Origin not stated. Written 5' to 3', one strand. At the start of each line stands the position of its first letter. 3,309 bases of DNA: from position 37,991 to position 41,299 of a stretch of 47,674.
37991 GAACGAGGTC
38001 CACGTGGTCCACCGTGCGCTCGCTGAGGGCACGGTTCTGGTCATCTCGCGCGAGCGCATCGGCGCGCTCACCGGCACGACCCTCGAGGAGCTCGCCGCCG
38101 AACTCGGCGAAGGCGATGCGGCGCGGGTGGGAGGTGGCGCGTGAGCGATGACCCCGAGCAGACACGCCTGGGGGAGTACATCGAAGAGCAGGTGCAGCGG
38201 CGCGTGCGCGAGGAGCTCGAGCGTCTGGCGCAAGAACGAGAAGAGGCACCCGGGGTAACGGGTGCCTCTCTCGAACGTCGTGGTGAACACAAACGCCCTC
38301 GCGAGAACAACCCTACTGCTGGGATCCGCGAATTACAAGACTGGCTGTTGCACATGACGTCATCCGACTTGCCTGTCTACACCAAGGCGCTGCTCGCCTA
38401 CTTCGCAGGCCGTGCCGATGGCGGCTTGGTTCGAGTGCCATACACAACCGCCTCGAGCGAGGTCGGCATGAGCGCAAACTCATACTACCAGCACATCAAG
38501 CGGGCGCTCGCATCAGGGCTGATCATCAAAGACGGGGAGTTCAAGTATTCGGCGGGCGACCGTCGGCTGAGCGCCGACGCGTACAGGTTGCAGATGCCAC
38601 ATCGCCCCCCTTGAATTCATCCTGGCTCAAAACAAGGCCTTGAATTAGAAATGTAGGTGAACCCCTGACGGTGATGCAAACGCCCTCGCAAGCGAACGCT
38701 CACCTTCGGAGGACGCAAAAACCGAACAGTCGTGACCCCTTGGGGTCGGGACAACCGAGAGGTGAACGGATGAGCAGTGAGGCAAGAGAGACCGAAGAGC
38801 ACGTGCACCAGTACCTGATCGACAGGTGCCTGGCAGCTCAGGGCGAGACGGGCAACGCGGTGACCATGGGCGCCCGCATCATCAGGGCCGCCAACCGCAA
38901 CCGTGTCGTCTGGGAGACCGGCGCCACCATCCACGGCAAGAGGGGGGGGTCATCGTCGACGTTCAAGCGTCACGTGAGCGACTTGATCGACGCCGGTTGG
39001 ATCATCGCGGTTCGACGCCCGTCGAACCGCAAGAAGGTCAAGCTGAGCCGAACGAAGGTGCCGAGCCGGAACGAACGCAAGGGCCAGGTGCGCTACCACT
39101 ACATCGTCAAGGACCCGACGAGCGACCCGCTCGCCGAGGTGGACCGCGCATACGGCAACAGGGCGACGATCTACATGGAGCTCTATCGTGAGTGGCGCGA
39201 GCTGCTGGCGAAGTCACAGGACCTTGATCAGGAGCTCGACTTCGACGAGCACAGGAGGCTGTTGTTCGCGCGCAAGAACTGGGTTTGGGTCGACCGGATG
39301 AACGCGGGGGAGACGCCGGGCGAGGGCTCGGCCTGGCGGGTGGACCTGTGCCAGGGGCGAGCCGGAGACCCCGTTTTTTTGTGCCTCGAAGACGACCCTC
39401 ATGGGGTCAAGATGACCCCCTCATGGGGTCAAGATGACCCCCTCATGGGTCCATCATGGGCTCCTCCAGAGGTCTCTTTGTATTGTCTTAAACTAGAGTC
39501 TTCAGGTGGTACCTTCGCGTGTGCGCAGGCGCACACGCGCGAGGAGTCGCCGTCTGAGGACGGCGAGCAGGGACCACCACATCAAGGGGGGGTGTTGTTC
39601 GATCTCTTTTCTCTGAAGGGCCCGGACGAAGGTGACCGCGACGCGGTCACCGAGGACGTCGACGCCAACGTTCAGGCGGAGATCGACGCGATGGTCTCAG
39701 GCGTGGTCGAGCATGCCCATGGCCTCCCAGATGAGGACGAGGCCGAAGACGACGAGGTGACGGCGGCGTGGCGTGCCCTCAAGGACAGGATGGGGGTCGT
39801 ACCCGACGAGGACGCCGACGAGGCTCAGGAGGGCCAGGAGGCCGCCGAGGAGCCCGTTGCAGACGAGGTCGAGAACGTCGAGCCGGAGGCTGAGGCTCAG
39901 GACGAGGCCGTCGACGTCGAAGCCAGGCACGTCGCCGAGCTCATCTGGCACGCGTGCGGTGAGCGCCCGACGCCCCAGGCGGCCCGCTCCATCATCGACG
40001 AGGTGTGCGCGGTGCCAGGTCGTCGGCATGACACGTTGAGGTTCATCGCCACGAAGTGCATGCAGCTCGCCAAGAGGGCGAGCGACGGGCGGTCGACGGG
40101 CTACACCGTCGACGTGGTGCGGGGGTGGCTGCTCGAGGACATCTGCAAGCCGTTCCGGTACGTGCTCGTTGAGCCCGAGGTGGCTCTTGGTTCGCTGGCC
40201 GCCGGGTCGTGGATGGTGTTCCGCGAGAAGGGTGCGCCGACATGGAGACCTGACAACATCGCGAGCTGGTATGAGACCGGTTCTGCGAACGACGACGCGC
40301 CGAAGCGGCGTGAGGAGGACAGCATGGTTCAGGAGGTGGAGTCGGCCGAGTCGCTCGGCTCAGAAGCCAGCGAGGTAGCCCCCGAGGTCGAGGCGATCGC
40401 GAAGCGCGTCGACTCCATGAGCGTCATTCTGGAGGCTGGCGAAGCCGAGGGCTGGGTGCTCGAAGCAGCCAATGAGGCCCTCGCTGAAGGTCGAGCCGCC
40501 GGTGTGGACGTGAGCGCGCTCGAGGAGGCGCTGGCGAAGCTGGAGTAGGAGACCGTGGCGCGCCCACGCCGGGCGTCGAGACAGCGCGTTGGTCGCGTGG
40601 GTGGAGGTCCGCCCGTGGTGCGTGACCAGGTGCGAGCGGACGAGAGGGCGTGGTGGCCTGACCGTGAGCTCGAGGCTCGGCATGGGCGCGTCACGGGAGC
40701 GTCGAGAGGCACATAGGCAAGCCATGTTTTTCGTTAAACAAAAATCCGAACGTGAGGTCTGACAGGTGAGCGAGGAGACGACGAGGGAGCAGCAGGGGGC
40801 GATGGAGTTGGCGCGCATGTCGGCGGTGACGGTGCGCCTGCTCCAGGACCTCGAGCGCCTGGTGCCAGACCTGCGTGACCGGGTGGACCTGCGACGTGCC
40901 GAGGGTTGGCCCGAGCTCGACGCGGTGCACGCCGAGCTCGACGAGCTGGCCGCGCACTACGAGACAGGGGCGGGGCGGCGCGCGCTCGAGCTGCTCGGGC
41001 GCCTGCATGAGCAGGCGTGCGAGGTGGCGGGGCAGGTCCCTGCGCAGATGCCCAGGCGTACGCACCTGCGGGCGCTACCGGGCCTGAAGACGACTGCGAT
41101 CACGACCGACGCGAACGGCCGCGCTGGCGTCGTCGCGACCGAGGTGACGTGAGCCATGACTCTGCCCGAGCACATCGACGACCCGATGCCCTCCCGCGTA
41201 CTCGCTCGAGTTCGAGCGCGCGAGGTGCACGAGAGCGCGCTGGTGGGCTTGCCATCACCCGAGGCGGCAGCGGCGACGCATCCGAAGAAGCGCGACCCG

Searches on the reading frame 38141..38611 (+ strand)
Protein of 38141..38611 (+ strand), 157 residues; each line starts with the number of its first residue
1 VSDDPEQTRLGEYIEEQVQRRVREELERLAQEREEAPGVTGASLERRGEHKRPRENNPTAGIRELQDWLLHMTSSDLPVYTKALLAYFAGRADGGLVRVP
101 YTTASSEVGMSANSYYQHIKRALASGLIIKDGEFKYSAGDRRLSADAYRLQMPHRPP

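Call 37: search_protein_families(library=pfam, proteins=[window:38141-38611:+], max_evalue=0.01)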
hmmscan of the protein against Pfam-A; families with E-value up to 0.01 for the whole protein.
window:38141-38611:+ (157 aa): 1 family
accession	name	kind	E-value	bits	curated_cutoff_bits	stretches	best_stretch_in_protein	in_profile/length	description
PF07956.16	DUF1690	-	0.0077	17.1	29.7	0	11-47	28-64/139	Protein of Unknown function (DUF1690)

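Call 70: search_protein_families(library=padloc, proteins=[window:38141-38611:+], max_evalue=0.01)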
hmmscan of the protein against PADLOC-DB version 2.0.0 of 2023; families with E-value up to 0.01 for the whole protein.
window:38141-38611:+ (157 aa): 0 families

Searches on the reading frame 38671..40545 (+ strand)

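Call 36: search_protein_families(library=pfam, proteins=[window:38671-40545:+], max_evalue=0.01)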
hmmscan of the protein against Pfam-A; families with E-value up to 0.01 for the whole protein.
window:38671-40545:+ (625 aa): 1 family
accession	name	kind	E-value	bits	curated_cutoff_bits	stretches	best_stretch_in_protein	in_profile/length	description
PF03428.19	RP-C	-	0.0092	16.2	24.4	0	75-112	65-102/175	Replication protein C N-terminal domain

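Call 70: search_protein_families(library=padloc, proteins=[window:38671-40545:+], max_evalue=0.01)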
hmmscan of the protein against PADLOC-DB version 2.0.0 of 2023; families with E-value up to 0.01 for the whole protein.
window:38671-40545:+ (625 aa): 0 families

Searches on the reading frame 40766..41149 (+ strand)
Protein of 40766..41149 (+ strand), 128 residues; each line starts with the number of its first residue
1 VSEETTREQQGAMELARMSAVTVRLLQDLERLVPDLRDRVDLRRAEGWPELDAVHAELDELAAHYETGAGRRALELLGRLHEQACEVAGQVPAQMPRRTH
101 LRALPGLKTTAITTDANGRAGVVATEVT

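Call 96: search_protein_families(library=pfam, proteins=[window:40766-41149:+], max_evalue=0.01)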
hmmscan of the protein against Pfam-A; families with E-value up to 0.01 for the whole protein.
window:40766-41149:+ (128 aa): 1 family
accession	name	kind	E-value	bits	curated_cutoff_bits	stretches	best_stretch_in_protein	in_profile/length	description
PF09832.14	DUF2059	-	0.0047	17.4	23.6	0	56-90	18-51/60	Uncharacterized protein conserved in bacteria (DUF2059)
